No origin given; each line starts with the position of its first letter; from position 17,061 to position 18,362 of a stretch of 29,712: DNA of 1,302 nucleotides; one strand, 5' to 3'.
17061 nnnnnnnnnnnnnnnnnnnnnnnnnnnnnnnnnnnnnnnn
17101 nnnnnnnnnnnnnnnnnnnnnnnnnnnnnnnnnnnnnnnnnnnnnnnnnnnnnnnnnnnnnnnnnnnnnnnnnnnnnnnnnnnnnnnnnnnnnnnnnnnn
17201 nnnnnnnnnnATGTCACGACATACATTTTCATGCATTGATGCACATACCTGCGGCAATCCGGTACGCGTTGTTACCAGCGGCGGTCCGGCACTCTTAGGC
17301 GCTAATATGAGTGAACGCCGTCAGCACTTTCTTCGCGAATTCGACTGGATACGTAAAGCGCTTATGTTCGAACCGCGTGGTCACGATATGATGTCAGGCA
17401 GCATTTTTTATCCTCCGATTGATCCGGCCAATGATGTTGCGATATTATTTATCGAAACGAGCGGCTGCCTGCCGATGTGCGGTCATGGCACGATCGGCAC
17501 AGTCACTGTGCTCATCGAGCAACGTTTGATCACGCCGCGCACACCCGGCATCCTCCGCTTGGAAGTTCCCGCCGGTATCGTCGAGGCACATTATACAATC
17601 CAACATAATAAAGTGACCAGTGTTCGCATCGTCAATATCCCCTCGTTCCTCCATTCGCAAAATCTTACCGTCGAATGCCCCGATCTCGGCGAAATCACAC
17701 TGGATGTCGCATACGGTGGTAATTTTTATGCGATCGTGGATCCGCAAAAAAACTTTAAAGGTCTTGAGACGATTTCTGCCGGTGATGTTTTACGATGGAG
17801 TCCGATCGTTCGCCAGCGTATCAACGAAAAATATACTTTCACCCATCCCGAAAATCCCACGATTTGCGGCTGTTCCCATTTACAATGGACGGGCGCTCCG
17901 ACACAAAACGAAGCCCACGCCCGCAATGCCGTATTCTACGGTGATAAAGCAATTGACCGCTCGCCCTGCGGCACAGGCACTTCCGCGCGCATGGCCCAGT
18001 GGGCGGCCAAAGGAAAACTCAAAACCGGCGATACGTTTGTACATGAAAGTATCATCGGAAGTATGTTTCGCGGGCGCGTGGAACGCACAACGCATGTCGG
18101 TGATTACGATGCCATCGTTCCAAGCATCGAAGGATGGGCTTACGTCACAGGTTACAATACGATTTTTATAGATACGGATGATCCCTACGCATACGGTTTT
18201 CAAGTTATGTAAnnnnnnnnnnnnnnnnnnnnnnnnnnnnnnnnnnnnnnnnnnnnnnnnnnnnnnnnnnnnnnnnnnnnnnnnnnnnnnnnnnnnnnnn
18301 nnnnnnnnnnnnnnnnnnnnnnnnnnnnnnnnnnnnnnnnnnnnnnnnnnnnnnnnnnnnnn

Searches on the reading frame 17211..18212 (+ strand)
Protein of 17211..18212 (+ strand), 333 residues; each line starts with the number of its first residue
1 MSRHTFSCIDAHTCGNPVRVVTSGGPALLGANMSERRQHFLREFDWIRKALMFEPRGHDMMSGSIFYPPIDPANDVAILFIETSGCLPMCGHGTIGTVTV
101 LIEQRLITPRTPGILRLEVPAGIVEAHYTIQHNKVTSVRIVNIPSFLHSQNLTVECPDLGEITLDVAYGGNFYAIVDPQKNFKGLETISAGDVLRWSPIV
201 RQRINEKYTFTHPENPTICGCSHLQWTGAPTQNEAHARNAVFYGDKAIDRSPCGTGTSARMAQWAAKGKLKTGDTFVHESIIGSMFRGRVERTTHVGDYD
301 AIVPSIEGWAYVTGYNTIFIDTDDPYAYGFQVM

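Call 4: search_protein_families(library=pfam, proteins=[window:17211-18212:+])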
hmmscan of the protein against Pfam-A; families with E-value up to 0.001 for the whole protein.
window:17211-18212:+ (333 aa): 3 families
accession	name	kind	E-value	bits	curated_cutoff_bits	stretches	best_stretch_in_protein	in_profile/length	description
PF05544.16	Pro_racemase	-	5.3e-131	437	27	1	8-331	1-325/325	Proline racemase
PF02567.21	PhzC-PhzF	-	0.0002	21.4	27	1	87-146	64-120/281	Phenazine biosynthesis-like protein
PF01678.24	DAP_epimerase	-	0.00082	19.9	34.7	0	231-283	47-98/121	Diaminopimelate epimerase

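Call 5: search_protein_families(library=ncbifam, proteins=[window:17211-18212:+])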
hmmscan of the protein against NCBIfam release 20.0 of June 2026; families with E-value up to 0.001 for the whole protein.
window:17211-18212:+ (333 aa): 6 families
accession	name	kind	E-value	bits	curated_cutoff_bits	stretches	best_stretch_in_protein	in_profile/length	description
NF010578.0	PRK13971.1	equivalog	3.4e-180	598.3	376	1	1-332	1-332/333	4-hydroxyproline epimerase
NF010576.0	PRK13969.1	equivalog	9.4e-97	323.9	556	1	5-331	6-333/335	proline racemase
NF045511.1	TransHydProDhtase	equivalog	1e-85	287.8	540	1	4-332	5-334/335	trans-3-hydroxy-L-proline dehydratase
NF052296.1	HdxProlEpimProt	equivalog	3.5e-69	233.5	450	1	8-330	3-308/309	4-hydroxyproline epimerase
NF047722.1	T3LHypDht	equivalog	1.5e-65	221.5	550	1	4-332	5-335/341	trans-3-hydroxy-L-proline dehydratase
NF010577.0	PRK13970.1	equivalog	1e-59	202.4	442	1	7-330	6-309/311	4-hydroxyproline epimerase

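Call 8: search_solved_structures(query=window:17211-18212:+, max_evalue=1e-20)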
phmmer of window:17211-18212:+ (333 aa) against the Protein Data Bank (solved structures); distinct sequences matched with E-value up to 1e-20: 17.
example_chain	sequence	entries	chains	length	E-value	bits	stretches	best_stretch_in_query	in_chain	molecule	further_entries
7pb3_AAA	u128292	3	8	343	1.2e-80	274.5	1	7-333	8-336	Proline racemase A (AsProR)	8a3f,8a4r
1w61_A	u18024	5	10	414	2.6e-74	253.6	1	4-331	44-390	B-CELL MITOGEN | Proline racemase A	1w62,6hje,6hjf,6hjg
6j7c_A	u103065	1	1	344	3.7e-72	246.6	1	3-331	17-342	Proline racemase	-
6r76_A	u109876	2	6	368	1.2e-64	221.9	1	7-331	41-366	Proline racemase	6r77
4jci_A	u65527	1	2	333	1.8e-54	188.4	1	7-330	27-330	Proline racemase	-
4juu_A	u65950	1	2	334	6.1e-54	186.6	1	2-330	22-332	Epimerase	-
2azp_A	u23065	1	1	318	2.4e-53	184.7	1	7-330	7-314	hypothetical protein PA1268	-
4jbd_A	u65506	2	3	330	1.2e-52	182.4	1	6-329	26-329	Proline racemase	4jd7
4q60_A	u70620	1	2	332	2e-51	178.4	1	6-330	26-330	PROLINE RACEMASE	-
4k7x_A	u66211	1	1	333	2.5e-51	178.1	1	7-330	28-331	Proline racemase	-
7qpo_A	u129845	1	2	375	2.1e-48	168.4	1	6-331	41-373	Trans-3-hydroxy-L-proline dehydratase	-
4j9w_A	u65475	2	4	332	2.6e-48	168.2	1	5-330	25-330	Proline racemase family protein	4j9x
4q2h_A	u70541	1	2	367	4e-48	167.5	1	4-331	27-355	Proline racemase protein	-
4k8l_A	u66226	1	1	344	1.3e-45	159.3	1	9-331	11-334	Proline racemase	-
4lb0_A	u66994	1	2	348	4.4e-44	154.2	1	6-331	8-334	Uncharacterized protein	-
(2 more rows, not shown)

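Call 18: find_encoding_contigs(protein=window:17211-18212:+, flank=10000, max_places=6)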
Protein window:17211-18212:+ (333 aa): 7 contigs read that carry it; 6 places shown.
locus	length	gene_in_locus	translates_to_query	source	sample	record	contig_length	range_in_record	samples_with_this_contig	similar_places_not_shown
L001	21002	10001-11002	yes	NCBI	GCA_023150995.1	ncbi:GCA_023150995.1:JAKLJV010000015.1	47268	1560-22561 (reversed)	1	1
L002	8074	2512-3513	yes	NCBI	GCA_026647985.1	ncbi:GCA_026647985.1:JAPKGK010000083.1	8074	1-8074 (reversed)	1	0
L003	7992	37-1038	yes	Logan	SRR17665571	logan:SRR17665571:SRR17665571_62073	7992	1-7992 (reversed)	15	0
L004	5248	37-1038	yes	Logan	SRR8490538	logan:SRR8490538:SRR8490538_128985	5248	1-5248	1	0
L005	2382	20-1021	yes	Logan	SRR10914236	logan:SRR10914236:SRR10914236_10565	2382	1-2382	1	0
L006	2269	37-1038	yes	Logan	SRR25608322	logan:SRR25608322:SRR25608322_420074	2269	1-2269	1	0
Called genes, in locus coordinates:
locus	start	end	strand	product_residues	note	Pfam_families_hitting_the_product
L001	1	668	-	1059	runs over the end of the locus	PF25852:DUF6242_C (faint), PF02012:BNR (faint), PF15902:Sortilin-Vps10, PF13088:BNR_2 (weak), PF15902:Sortilin-Vps10 (weak)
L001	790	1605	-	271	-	PF00491:Arginase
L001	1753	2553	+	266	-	PF13230:GATase_4, PF13522:GATase_6 (weak)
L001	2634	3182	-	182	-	PF02525:Flavodoxin_2, PF03358:FMN_red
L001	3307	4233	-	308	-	PF01145:Band_7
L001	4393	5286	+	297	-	PF01209:Ubie_methyltran (weak), PF08241:Methyltransf_11, PF13649:Methyltransf_25, PF13847:Methyltransf_31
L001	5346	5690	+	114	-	-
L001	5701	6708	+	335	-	-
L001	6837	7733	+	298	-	PF00701:DHDPS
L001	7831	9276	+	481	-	PF00171:Aldedh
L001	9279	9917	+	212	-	PF00392:GntR, PF07729:FCD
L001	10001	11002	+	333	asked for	PF05544:Pro_racemase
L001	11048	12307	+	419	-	PF00070:Pyr_redox (faint), PF00890:FAD_binding_2 (faint), PF01266:DAO, PF01494:FAD_binding_3 (weak), PF07992:Pyr_redox_2 (faint), PF13450:NAD_binding_8 (weak)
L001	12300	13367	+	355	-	PF05544:Pro_racemase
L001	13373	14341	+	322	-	PF02423:OCD_Mu_crystall, PF01488:Shikimate_DH (faint)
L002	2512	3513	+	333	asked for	PF05544:Pro_racemase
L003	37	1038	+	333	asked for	PF05544:Pro_racemase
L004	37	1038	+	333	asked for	PF05544:Pro_racemase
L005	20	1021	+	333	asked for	PF05544:Pro_racemase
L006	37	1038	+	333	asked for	PF05544:Pro_racemase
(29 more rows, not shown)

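Call 51: list_cluster_members(proteins=[window:17211-18212:+, window:14047-14943:+, window:8000-8815:-, window:10517-11443:-, window:20583-21551:+])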
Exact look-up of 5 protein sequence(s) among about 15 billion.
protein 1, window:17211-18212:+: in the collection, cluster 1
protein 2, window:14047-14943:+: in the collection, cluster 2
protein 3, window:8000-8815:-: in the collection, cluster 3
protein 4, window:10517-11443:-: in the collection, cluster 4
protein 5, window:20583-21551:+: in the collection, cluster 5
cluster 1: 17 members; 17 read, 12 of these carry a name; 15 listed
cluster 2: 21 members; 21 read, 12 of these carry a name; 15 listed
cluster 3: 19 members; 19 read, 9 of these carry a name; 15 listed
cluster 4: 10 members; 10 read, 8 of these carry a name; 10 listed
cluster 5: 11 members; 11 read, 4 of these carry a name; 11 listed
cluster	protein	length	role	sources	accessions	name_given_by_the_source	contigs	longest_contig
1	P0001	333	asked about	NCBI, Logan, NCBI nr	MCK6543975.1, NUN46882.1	4-hydroxyproline epimerase [bacterium]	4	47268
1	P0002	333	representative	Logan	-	-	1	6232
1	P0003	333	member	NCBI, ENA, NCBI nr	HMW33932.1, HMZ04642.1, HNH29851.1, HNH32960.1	MAG TPA: 4-hydroxyproline epimerase [bacterium] | 4-hydroxyproline epimerase [bacterium]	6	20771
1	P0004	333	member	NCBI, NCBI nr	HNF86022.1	MAG TPA: 4-hydroxyproline epimerase [bacterium] | 4-hydroxyproline epimerase [bacterium]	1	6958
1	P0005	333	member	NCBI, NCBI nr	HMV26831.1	MAG TPA: 4-hydroxyproline epimerase [bacterium] | 4-hydroxyproline epimerase [bacterium]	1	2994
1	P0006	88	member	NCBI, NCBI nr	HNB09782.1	MAG TPA: proline racemase family protein, partial [bacterium] | proline racemase family protein [bacterium]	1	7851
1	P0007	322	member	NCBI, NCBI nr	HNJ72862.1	MAG TPA: 4-hydroxyproline epimerase, partial [bacterium] | 4-hydroxyproline epimerase [bacterium]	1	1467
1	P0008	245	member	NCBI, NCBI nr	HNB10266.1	MAG TPA: 4-hydroxyproline epimerase, partial [bacterium] | 4-hydroxyproline epimerase [bacterium]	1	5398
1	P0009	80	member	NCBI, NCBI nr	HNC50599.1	MAG TPA: proline racemase family protein, partial [bacterium] | proline racemase family protein [bacterium]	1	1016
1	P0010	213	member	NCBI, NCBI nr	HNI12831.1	MAG TPA: proline racemase family protein, partial [bacterium] | proline racemase family protein [bacterium]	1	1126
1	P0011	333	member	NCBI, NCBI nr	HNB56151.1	MAG TPA: 4-hydroxyproline epimerase [bacterium] | 4-hydroxyproline epimerase [bacterium]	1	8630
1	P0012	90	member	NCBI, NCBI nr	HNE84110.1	MAG TPA: proline racemase family protein, partial [bacterium] | proline racemase family protein [bacterium]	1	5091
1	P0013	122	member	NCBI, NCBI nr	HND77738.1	MAG TPA: proline racemase family protein, partial [bacterium] | proline racemase family protein [bacterium]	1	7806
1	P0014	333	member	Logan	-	-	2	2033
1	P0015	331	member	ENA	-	-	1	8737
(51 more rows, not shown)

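Call 83: find_encoding_contigs(protein=P0003, flank=1200, max_places=8)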
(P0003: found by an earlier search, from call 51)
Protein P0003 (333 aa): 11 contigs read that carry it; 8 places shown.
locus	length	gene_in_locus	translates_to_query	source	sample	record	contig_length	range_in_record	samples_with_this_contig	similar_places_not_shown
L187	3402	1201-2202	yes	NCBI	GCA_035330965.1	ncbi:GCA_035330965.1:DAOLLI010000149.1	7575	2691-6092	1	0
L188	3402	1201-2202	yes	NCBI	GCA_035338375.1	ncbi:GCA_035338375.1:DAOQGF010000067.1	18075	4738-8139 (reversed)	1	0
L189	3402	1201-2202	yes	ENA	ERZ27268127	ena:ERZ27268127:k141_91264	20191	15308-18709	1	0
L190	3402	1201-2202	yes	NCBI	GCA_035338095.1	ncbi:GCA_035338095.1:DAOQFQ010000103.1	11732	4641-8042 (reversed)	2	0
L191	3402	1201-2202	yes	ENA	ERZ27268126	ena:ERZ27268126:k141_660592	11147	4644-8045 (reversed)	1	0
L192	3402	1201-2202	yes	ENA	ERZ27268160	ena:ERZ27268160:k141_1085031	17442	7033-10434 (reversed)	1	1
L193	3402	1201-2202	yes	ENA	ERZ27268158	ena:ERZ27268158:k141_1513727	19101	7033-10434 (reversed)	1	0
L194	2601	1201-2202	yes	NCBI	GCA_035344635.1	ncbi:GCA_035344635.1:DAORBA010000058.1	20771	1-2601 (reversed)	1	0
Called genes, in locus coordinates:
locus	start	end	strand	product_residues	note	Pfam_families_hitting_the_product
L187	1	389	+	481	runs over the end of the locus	PF00171:Aldedh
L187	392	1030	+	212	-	PF00392:GntR, PF07729:FCD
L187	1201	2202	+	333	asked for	PF05544:Pro_racemase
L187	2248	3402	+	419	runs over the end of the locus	PF00070:Pyr_redox (faint), PF00890:FAD_binding_2 (faint), PF01266:DAO, PF01494:FAD_binding_3 (weak), PF03486:HI0933_like (faint), PF07992:Pyr_redox_2 (faint), PF13450:NAD_binding_8 (weak)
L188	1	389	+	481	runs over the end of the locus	PF00171:Aldedh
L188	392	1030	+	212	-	PF00392:GntR, PF07729:FCD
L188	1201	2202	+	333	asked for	PF05544:Pro_racemase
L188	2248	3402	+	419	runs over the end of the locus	PF00070:Pyr_redox (faint), PF00890:FAD_binding_2 (faint), PF01266:DAO, PF01494:FAD_binding_3 (weak), PF03486:HI0933_like (faint), PF07992:Pyr_redox_2 (faint), PF13450:NAD_binding_8 (weak)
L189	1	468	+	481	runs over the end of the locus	PF00171:Aldedh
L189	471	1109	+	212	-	PF00392:GntR, PF07729:FCD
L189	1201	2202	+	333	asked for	PF05544:Pro_racemase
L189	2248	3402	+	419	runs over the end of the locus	PF00070:Pyr_redox (faint), PF00890:FAD_binding_2 (faint), PF01266:DAO, PF01494:FAD_binding_3 (weak), PF03486:HI0933_like (faint), PF07992:Pyr_redox_2 (faint), PF13450:NAD_binding_8 (weak)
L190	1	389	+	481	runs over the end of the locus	PF00171:Aldedh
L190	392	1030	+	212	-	PF00392:GntR, PF07729:FCD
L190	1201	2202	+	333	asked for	PF05544:Pro_racemase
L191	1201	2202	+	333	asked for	PF05544:Pro_racemase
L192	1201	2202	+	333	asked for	PF05544:Pro_racemase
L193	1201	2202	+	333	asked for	PF05544:Pro_racemase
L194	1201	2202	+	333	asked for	PF05544:Pro_racemase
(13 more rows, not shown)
